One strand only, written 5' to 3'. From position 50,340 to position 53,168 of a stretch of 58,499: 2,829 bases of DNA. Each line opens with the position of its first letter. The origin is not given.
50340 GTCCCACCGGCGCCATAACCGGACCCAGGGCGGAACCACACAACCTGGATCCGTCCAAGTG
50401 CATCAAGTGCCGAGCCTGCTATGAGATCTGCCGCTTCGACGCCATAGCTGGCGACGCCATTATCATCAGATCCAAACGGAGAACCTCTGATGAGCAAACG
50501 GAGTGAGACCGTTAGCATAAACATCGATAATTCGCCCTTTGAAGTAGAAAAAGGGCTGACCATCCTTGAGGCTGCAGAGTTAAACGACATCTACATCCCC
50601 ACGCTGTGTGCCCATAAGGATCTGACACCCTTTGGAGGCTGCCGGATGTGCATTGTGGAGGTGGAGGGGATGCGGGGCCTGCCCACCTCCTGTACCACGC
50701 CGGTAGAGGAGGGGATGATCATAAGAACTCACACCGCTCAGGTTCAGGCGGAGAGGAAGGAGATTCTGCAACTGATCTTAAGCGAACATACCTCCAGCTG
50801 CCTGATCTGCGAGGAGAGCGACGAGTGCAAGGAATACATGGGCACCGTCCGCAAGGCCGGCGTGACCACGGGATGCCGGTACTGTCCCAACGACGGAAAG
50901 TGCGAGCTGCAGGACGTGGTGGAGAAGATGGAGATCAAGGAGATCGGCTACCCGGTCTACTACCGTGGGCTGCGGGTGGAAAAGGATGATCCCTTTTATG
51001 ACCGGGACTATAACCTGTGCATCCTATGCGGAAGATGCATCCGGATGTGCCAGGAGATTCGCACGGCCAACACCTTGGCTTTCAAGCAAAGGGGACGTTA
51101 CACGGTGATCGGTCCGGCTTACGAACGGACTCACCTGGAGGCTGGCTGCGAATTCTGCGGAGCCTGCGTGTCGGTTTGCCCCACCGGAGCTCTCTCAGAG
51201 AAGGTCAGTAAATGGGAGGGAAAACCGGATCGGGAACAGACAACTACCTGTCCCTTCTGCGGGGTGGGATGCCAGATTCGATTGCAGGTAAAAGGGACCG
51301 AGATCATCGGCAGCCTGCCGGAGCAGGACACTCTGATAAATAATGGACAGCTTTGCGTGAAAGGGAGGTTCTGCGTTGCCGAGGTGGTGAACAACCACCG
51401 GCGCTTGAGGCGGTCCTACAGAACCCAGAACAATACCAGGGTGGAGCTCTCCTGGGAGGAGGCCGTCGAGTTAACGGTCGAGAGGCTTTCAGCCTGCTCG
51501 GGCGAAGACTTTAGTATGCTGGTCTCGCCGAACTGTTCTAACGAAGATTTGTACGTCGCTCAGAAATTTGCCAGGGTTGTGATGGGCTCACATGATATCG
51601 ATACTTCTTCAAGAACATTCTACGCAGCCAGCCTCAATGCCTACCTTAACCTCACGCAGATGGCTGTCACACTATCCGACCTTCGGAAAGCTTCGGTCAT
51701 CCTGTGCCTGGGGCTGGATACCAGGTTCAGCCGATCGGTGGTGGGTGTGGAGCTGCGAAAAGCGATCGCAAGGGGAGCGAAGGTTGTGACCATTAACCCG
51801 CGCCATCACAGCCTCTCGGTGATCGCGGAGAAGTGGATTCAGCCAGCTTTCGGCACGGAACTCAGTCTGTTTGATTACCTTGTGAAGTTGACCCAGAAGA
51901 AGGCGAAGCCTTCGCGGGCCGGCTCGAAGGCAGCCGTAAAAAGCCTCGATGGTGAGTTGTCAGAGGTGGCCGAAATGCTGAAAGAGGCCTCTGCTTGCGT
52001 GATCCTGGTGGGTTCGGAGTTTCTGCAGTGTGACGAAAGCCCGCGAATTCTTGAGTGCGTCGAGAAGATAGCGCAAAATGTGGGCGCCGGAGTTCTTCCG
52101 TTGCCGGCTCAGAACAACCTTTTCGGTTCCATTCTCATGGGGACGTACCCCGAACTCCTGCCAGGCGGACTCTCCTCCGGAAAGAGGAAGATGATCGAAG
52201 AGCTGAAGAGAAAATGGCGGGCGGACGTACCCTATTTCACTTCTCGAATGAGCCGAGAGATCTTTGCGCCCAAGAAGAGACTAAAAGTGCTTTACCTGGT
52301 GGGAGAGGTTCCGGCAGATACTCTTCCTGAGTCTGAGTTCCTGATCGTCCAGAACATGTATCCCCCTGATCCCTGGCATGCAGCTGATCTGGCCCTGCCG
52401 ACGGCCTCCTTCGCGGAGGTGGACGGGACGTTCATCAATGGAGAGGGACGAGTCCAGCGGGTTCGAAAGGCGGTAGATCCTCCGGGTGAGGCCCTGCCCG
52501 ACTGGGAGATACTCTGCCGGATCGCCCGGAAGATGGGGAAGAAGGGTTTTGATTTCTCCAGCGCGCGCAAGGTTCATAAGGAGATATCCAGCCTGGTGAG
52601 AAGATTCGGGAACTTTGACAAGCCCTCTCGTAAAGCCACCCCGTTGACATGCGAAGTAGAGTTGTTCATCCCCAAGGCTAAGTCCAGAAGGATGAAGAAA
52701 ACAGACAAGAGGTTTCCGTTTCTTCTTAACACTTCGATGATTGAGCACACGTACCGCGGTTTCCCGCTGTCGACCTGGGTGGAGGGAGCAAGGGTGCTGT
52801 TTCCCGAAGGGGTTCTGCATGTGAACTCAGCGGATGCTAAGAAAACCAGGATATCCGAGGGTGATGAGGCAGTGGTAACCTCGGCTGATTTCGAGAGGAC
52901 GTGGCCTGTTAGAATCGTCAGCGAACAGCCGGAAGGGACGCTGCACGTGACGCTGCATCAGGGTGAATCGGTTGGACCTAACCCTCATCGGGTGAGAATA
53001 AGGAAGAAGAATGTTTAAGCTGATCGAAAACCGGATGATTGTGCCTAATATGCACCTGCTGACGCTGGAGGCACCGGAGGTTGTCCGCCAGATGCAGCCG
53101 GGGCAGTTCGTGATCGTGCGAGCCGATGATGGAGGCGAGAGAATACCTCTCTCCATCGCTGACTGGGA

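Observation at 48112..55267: Translationally coupled NuoE, NuoF, NuoG/FDH-like (catalytically dead) and NfnA, NfnB operon: candidate novel bifurcating transhydrogenase-type complex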

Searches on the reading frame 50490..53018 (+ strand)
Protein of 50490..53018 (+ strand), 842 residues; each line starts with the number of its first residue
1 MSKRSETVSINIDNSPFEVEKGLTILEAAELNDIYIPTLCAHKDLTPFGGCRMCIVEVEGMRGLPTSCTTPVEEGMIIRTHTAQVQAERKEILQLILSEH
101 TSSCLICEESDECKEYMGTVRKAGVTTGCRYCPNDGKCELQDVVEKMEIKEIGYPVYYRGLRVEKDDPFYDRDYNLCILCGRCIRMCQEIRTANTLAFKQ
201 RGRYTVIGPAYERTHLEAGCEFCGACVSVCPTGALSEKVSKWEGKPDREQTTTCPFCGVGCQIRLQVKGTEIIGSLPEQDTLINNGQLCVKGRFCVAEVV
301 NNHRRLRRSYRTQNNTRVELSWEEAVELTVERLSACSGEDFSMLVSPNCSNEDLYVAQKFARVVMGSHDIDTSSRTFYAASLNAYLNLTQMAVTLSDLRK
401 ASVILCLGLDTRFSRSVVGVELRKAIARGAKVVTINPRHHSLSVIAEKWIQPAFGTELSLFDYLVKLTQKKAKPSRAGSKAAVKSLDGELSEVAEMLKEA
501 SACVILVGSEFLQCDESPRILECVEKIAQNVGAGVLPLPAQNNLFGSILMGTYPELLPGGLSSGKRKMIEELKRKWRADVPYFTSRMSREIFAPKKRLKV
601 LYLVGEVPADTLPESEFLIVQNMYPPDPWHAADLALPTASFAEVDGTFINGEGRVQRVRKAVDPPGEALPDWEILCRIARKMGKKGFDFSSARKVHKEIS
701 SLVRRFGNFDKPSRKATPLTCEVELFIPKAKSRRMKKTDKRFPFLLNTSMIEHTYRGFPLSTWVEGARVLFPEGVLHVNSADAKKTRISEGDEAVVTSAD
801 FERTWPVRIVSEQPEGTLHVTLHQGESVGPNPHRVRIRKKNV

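Call 3: search_protein_families(library=pfam, proteins=[window:50490-53018:+], max_evalue=0.01)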
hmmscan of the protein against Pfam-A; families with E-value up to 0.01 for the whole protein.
window:50490-53018:+ (842 aa): 15 families
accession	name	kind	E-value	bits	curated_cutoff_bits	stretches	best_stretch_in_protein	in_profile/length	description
PF00384.28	Molybdopterin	-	1.6e-36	126.6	24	1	310-680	7-352/353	Molybdopterin oxidoreductase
PF13510.11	Fer2_4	-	5.9e-21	74.8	22.8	1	6-82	2-81/82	2Fe-2S iron-sulfur cluster binding domain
PF04879.21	Molybdop_Fe4S4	-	4.9e-13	49.3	22.7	1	251-299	5-53/55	Molybdopterin oxidoreductase Fe4S4 domain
PF10588.14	NADH-G_4Fe-4S_3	-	1.1e-12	47.7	27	2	89-114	1-26/40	NADH-ubiquinone oxidoreductase-G iron-sulfur binding region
PF22117.2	Fer4_Nqo3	-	1e-09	38.9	27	1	172-235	6-66/67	NADH-quinone oxidoreductase subunit 3, ferredoxin-like domain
PF12838.12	Fer4_7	-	2.3e-07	31.6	27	1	177-234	2-52/52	4Fe-4S dicluster domain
PF00111.32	Fer2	-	5.4e-07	29.9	21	1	15-60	6-49/77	2Fe-2S iron-sulfur cluster binding domain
PF00037.32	Fer4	-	5e-06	26.6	21.1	2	220-235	8-23/24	4Fe-4S binding domain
PF14697.11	Fer4_21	-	5.5e-05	23.7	35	1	175-233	6-55/59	4Fe-4S dicluster domain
PF13183.11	Fer4_8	-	0.0001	23.2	27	1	175-233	3-67/68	4Fe-4S dicluster domain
PF13187.11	Fer4_9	-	0.00011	22.6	27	1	177-234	2-51/52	4Fe-4S dicluster domain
PF22151.2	Fer4_NDSU1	-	0.00079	19.3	23.8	0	258-296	12-50/51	NADH-ubiquinone oxidoreductase NDSU1/NuoG-like, 4Fe-4S domain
PF01568.27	Molydop_binding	-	0.00089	19.7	26.8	1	772-826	27-82/110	Molydopterin dinucleotide binding domain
PF13237.11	Fer4_10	-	0.0049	17.2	25.5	1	218-262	7-49/53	4Fe-4S dicluster domain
PF00205.28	TPP_enzyme_M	-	0.0056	16.8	30.4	0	491-528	2-39/137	Thiamine pyrophosphate enzyme, central domain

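Call 9: search_solved_structures(query=window:50490-53018:+, max_evalue=0.001, show_alignments=3)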
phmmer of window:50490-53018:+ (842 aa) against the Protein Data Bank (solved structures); distinct sequences matched with E-value up to 0.001: 98 (the best 60 are shown).
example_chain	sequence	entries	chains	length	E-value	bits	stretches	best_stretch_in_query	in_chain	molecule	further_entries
9wxb_B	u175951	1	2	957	7e-92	312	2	6-452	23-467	Formate dehydrogenase alpha subunit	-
6tg9_A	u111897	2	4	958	3.8e-88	299.7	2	6-442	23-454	Formate dehydrogenase subunit alpha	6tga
8rqz_C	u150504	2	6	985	1e-66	228.8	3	238-689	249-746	Probable oxidoreductase YjgC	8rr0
9gzq_A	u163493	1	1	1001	1e-66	228.8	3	238-689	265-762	Probable oxidoreductase YjgC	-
7qv7_S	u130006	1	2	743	5.4e-64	219.8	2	244-469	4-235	Hydrogen dependent carbon dioxide reductase subunit FdhF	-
8oh5_C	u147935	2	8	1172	1.6e-63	218.3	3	166-567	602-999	Formate dehydrogenase-O, major subunit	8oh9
9bov_A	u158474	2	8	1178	8.8e-62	212.5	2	132-706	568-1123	Molybdopterin oxidoreductase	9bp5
9t1s_L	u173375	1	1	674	3.6e-58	200.6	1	252-706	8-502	formate dehydrogenase (coenzyme F420)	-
7t2r_A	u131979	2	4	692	5.2e-57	196.7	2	124-391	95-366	NiFe hydrogenase subunit A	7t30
7vw6_A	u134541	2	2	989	6.1e-56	193.2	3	150-463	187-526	Formate dehydrogenase | Tungsten-containing formate dehydrogenase alpha subunit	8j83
7e5z_A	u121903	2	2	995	6.3e-56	193.1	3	150-463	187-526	Formate dehydrogenase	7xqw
7bkb_D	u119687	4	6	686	1.3e-53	185.5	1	251-703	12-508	Formate dehydrogenase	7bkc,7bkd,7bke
8e9g_G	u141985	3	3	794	1.6e-50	175.3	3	173-438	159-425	NADH-quinone oxidoreductase subunit G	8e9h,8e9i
9iho_G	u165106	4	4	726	1.4e-49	172.1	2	6-428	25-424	NUAM (75 kDa) subunit of mitochondrial NADH:ubiquinone oxidoreductase (Complex I)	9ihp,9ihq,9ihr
9f5x_C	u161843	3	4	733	4.1e-49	170.6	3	7-114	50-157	NADH:ubiquinone oxidoreductase 78 kDa subunit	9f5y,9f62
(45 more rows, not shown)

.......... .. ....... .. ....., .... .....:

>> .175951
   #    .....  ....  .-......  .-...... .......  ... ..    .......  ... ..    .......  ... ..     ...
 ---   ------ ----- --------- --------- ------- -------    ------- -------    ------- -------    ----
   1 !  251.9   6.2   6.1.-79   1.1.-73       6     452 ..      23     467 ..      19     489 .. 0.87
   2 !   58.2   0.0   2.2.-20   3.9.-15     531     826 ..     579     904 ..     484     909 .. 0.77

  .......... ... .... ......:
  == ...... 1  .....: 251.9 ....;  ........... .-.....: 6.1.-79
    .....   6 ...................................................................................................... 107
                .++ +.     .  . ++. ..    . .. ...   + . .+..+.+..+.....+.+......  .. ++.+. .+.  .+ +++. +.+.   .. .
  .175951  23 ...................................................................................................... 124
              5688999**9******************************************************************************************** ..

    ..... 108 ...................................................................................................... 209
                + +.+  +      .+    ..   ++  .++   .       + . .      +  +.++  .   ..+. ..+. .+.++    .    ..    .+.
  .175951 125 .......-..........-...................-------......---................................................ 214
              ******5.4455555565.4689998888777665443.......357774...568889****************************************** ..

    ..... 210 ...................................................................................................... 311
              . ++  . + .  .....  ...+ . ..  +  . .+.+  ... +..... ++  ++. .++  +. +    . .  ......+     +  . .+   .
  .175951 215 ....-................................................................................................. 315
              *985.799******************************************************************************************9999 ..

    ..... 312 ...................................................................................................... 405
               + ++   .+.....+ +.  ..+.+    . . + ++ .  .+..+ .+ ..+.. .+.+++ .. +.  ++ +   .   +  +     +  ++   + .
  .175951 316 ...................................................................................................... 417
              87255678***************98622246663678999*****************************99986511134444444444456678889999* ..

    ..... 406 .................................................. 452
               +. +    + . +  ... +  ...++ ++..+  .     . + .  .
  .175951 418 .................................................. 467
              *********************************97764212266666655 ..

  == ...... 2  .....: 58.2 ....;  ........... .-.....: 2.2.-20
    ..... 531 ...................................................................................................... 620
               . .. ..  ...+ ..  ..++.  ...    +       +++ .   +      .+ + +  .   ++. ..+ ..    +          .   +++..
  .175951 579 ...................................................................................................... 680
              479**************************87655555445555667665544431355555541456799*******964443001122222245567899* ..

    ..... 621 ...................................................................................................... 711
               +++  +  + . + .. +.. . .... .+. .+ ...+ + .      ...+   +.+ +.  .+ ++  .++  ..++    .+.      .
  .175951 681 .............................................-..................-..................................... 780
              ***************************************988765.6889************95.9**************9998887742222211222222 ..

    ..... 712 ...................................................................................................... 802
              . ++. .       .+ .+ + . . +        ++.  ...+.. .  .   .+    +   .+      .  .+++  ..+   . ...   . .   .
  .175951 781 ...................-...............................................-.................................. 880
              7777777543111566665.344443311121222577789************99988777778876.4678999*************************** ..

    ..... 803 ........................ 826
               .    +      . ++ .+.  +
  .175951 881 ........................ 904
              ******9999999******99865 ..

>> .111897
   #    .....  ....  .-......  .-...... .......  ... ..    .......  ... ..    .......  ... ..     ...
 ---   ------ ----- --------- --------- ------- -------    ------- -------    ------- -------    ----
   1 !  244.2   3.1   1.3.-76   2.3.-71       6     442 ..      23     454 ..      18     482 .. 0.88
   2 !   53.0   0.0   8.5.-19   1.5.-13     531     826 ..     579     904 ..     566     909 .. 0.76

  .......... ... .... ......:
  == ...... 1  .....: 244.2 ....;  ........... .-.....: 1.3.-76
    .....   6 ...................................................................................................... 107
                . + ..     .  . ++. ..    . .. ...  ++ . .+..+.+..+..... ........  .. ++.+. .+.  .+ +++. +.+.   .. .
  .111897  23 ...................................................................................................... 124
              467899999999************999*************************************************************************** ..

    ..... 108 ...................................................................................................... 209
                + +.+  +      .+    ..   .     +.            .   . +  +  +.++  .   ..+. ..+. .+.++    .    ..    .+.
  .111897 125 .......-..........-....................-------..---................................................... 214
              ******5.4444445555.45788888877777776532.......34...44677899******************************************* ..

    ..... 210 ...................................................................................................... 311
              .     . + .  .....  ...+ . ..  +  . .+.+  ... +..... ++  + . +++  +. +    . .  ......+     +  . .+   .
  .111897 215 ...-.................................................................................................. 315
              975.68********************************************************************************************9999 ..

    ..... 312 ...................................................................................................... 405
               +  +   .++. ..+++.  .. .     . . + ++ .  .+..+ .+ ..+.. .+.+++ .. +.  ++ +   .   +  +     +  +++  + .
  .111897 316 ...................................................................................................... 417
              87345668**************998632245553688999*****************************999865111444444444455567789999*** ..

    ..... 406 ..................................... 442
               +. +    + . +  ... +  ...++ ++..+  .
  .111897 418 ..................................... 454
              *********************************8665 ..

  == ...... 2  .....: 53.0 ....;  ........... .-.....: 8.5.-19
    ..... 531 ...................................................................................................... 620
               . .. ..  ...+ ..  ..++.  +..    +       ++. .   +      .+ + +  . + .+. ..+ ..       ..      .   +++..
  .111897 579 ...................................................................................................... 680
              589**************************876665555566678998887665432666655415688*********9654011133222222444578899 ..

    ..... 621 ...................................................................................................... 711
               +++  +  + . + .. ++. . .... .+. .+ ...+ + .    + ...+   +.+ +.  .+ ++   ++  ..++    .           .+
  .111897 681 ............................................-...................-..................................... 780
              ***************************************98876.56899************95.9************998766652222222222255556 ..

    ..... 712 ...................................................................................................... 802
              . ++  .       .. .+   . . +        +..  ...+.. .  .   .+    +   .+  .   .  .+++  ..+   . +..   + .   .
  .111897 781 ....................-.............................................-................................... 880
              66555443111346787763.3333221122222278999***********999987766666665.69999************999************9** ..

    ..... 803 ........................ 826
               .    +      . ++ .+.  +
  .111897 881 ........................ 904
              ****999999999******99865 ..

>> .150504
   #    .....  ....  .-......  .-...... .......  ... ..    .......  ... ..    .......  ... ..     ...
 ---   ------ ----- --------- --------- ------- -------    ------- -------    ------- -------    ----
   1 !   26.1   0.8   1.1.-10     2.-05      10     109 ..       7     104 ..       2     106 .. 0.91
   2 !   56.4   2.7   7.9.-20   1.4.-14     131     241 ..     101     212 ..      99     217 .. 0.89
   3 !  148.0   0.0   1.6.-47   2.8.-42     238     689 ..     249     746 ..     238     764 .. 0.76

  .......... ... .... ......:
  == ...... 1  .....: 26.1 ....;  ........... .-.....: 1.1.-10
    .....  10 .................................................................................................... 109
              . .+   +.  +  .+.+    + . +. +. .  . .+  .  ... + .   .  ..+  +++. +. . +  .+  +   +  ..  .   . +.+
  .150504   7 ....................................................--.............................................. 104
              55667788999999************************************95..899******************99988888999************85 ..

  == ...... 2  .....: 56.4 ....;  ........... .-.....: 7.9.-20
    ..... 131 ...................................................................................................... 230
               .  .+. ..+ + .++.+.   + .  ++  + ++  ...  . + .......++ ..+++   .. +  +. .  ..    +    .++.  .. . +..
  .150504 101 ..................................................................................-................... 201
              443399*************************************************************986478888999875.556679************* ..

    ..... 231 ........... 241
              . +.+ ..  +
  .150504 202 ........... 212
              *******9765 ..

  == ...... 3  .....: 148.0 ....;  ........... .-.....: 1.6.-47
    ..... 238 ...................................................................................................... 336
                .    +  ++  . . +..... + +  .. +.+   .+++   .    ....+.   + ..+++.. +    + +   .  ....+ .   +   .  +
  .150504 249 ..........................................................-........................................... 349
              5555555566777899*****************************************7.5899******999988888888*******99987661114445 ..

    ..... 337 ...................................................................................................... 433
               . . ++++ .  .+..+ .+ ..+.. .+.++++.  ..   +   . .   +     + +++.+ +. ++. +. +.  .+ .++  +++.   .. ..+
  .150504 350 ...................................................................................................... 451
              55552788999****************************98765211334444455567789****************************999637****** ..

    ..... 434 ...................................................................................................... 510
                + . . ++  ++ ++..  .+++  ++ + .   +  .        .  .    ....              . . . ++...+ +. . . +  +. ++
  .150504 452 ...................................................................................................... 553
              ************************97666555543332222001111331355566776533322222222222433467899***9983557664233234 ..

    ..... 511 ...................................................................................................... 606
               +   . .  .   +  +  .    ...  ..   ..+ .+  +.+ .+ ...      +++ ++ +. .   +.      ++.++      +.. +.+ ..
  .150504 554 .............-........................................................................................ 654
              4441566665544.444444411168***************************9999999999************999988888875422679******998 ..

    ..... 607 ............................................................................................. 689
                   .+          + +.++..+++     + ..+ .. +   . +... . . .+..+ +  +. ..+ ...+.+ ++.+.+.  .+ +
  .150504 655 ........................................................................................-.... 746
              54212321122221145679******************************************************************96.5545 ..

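Call 10: search_protein_families(library=ncbifam, proteins=[window:50490-53018:+], max_evalue=0.001)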
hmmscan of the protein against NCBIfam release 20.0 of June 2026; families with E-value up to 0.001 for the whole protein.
window:50490-53018:+ (842 aa): 29 families (the best 25 are shown)
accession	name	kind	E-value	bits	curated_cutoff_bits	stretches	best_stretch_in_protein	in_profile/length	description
TIGR01973.1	NuoG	equivalog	1.1e-98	331.6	470.05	2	129-676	95-604/606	NADH-quinone oxidoreductase subunit NuoG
TIGR01591.1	Fdh-alpha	equivalog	1.5e-80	271.2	666.25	3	252-464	1-219/672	formate dehydrogenase subunit alpha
NF005895.0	PRK07860.1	equivalog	3.8e-80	270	802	2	173-709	161-684/811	NADH-quinone oxidoreductase subunit G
NF040763.1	FeFe_hydrog_A6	exception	2.2e-61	207.9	765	2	8-114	1-107/571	NADH-dependent [FeFe] hydrogenase, group A6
NF005745.0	PRK07569.1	equivalog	5.1e-49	166.8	333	2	8-114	4-110/238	bidirectional hydrogenase complex protein HoxU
NF006305.0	PRK08493.1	equivalog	4.6e-42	144.1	591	2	8-114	2-106/819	NADH-quinone oxidoreductase subunit G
NF047855.1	AssmNtatRedNasC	equivalog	6e-39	133.9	1100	2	246-470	17-250/708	assimilatory nitrate reductase catalytic subunit NasC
NF040762.1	Hydr_FeFe_Clost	exception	2.9e-35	121.9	900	1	9-238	2-207/572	ferredoxin hydrogenase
NF009454.0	PRK12814.1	equivalog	2.3e-22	79.1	916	1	7-108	3-105/657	putative NADPH-dependent glutamate synthase small subunit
NF010055.0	PRK13532.1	equivalog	5.1e-21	74.6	904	2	247-389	40-192/830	nitrate reductase catalytic subunit NapA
NF041323.1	Nitr_red_NasA_Halo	equivalog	5e-20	71.6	1000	2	614-703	402-493/673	assimilatory nitrate reductase NasA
NF041513.1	formate_DH_Act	exception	2.1e-18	65.5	1400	1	244-466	37-278/1067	formate dehydrogenase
TIGR01706.1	NAPA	equivalog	2.5e-18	65.8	930.55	2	248-391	41-194/830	periplasmic nitrate reductase subunit alpha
TIGR01553.1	formate-DH-alph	equivalog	1.1e-17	63.2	814.2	2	248-467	43-288/1009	formate dehydrogenase-N subunit alpha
TIGR01701.1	Fdhalpha-like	subfamily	4.9e-15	54.7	582.15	1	314-499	110-293/744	FdhF/YdeP family oxidoreductase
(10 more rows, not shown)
